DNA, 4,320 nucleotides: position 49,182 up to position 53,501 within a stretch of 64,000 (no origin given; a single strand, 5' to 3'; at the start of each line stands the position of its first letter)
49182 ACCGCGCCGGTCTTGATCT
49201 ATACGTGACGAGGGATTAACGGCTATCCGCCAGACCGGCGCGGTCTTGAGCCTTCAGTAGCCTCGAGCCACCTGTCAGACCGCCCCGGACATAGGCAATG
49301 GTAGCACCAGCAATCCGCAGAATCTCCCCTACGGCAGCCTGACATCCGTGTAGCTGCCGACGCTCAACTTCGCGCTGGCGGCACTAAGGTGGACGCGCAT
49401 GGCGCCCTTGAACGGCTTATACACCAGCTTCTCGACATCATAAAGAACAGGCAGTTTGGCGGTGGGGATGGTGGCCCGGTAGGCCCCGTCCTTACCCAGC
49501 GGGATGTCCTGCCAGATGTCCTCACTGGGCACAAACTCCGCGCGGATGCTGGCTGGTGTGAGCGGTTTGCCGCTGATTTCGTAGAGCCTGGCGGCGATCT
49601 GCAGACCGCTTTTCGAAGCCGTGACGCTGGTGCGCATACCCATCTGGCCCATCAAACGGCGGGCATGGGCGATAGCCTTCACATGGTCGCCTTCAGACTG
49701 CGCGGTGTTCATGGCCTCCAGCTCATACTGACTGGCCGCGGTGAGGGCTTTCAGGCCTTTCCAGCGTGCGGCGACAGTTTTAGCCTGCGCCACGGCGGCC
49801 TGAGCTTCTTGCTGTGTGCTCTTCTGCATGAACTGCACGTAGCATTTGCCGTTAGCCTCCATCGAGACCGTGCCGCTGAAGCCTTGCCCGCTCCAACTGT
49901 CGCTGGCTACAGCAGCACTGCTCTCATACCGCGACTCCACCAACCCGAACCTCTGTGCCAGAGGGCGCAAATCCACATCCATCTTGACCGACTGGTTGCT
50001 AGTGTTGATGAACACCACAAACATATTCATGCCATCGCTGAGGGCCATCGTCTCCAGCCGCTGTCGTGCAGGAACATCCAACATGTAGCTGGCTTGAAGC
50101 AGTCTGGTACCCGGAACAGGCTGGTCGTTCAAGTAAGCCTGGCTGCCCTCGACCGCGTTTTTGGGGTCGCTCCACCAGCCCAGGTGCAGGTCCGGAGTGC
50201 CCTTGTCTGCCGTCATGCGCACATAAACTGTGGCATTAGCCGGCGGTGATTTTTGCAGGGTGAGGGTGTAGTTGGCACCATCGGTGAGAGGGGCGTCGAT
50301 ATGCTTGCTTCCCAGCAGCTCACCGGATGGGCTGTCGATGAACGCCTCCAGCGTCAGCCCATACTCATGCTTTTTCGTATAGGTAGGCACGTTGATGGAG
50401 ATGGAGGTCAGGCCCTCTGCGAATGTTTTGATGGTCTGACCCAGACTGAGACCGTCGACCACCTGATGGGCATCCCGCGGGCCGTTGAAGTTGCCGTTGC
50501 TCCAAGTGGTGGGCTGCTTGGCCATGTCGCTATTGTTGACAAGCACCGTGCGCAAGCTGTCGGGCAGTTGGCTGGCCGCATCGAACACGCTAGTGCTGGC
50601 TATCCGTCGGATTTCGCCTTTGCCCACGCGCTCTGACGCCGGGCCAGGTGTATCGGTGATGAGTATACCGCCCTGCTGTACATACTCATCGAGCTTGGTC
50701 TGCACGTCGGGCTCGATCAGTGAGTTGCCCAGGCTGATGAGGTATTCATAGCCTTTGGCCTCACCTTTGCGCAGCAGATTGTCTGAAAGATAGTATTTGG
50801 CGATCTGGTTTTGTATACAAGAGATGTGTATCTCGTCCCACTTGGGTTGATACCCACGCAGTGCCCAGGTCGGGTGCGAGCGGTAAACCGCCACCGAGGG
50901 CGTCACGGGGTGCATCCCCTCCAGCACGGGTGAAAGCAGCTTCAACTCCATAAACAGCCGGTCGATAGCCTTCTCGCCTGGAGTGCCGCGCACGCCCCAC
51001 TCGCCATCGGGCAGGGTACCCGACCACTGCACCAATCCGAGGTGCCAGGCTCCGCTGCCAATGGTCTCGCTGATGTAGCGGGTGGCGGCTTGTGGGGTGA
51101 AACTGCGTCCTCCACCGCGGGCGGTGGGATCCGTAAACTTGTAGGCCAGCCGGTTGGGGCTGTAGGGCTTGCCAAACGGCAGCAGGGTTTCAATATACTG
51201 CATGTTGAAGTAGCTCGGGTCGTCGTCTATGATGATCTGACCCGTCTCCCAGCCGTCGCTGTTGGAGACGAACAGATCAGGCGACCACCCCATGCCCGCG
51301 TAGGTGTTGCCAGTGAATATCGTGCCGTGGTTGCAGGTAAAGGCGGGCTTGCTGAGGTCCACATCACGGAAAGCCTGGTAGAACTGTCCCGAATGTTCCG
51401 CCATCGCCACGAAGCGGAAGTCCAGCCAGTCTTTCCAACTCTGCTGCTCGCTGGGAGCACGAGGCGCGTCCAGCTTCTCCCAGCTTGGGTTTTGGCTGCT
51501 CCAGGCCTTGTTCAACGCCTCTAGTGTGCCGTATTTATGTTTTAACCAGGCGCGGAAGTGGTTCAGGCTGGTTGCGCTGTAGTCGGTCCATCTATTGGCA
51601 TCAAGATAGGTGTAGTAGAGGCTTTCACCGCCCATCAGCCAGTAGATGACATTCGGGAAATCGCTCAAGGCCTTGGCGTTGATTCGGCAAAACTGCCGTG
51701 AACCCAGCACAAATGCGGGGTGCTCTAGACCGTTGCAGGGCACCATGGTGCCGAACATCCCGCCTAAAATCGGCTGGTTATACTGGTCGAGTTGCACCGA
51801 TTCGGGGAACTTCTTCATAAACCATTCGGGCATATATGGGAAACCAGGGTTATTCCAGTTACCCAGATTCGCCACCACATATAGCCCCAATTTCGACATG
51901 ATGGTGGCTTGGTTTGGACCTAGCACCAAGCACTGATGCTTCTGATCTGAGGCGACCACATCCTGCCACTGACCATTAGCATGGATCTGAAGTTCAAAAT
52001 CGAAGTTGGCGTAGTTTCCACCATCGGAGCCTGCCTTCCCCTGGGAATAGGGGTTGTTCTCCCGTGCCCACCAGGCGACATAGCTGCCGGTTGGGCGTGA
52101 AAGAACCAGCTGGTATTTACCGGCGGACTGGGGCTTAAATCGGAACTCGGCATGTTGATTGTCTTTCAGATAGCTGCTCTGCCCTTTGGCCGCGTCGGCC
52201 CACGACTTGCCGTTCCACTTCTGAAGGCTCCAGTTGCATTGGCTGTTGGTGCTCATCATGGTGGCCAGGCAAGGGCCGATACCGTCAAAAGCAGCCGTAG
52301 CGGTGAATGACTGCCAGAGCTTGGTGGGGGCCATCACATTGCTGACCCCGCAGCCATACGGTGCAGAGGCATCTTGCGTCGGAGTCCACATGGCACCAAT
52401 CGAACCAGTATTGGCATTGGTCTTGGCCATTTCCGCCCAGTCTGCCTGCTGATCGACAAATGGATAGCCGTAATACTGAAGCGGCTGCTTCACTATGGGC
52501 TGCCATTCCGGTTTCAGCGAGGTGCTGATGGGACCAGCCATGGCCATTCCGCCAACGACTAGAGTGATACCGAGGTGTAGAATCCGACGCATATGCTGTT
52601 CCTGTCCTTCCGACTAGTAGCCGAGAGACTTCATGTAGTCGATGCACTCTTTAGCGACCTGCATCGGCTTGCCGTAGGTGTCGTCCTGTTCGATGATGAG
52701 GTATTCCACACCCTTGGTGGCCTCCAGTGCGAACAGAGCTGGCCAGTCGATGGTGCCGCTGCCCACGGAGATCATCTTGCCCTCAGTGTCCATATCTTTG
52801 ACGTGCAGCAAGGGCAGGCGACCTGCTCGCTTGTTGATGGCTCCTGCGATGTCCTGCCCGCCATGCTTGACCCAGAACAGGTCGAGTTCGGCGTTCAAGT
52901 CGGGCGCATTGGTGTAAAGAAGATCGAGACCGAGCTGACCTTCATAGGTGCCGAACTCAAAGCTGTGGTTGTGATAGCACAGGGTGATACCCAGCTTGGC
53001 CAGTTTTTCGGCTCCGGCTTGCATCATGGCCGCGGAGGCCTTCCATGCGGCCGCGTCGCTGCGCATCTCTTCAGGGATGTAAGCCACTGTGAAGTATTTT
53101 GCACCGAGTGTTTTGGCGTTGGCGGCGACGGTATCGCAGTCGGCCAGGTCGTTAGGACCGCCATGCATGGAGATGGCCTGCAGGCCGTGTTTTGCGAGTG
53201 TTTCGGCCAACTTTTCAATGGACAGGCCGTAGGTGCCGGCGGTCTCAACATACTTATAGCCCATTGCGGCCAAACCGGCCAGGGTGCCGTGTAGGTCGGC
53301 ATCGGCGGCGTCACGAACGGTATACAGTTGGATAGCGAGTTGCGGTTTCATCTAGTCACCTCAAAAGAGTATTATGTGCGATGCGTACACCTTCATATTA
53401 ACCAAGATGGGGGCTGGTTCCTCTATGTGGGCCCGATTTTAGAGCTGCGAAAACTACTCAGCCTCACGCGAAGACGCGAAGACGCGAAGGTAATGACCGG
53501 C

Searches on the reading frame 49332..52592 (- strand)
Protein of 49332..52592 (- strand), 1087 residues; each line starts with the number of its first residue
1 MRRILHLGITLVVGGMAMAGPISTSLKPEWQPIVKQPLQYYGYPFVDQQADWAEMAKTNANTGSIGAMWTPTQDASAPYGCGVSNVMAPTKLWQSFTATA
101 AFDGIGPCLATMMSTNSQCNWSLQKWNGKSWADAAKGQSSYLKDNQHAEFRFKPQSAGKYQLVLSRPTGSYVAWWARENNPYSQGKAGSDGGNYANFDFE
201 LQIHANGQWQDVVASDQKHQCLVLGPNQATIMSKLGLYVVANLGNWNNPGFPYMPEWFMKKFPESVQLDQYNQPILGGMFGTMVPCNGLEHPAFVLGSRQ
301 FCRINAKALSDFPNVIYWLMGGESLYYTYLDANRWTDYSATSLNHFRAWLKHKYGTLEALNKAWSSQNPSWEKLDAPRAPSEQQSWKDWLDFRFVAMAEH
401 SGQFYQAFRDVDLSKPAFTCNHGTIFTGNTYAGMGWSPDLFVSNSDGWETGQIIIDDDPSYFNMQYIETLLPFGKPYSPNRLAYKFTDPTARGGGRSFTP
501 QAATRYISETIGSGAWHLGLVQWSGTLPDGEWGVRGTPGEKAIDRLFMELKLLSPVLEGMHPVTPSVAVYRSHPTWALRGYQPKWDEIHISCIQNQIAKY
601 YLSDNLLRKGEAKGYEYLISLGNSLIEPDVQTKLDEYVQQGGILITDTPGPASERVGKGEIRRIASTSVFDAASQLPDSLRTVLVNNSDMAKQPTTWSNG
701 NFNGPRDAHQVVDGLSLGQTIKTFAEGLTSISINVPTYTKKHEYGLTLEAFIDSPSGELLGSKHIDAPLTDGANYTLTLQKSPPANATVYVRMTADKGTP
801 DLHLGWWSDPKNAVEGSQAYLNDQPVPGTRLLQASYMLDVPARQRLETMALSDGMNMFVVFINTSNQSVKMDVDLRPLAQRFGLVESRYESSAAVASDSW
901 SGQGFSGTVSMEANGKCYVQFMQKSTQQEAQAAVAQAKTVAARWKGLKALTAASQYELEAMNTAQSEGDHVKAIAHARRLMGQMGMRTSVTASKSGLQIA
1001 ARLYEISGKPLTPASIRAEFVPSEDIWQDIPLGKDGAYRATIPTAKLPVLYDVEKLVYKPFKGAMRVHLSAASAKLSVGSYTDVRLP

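Call 24: search_protein_families(library=pfam, proteins=[window:49332-52592:-], max_evalue=0.001)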
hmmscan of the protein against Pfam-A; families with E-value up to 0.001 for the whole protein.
window:49332-52592:- (1087 aa): 2 families
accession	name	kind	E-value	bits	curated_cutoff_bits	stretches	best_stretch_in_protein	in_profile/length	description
PF02449.21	Glyco_hydro_42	-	1.1e-12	48.5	21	1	254-416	72-232/376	Beta-galactosidase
PF22369.2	GLMA_2nd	-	0.00094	19.3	27.7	0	609-656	43-90/138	GLMA-like, second domain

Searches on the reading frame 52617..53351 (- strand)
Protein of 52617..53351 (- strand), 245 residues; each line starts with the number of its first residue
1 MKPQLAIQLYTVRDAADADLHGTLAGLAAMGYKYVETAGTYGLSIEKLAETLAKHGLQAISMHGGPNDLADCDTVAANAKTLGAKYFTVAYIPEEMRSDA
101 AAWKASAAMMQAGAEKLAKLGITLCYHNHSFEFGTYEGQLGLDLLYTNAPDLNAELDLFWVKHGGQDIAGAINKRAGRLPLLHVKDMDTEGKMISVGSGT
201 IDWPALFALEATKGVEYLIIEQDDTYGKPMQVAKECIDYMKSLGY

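Call 24: search_protein_families(library=pfam, proteins=[window:52617-53351:-], max_evalue=0.001)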
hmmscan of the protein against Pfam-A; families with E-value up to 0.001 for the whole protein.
window:52617-53351:- (245 aa): 1 family
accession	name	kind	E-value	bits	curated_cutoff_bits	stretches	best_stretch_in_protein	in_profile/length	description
PF01261.30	AP_endonuc_2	-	9.9e-14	52.1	31.1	1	27-242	4-248/249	Xylose isomerase-like TIM barrel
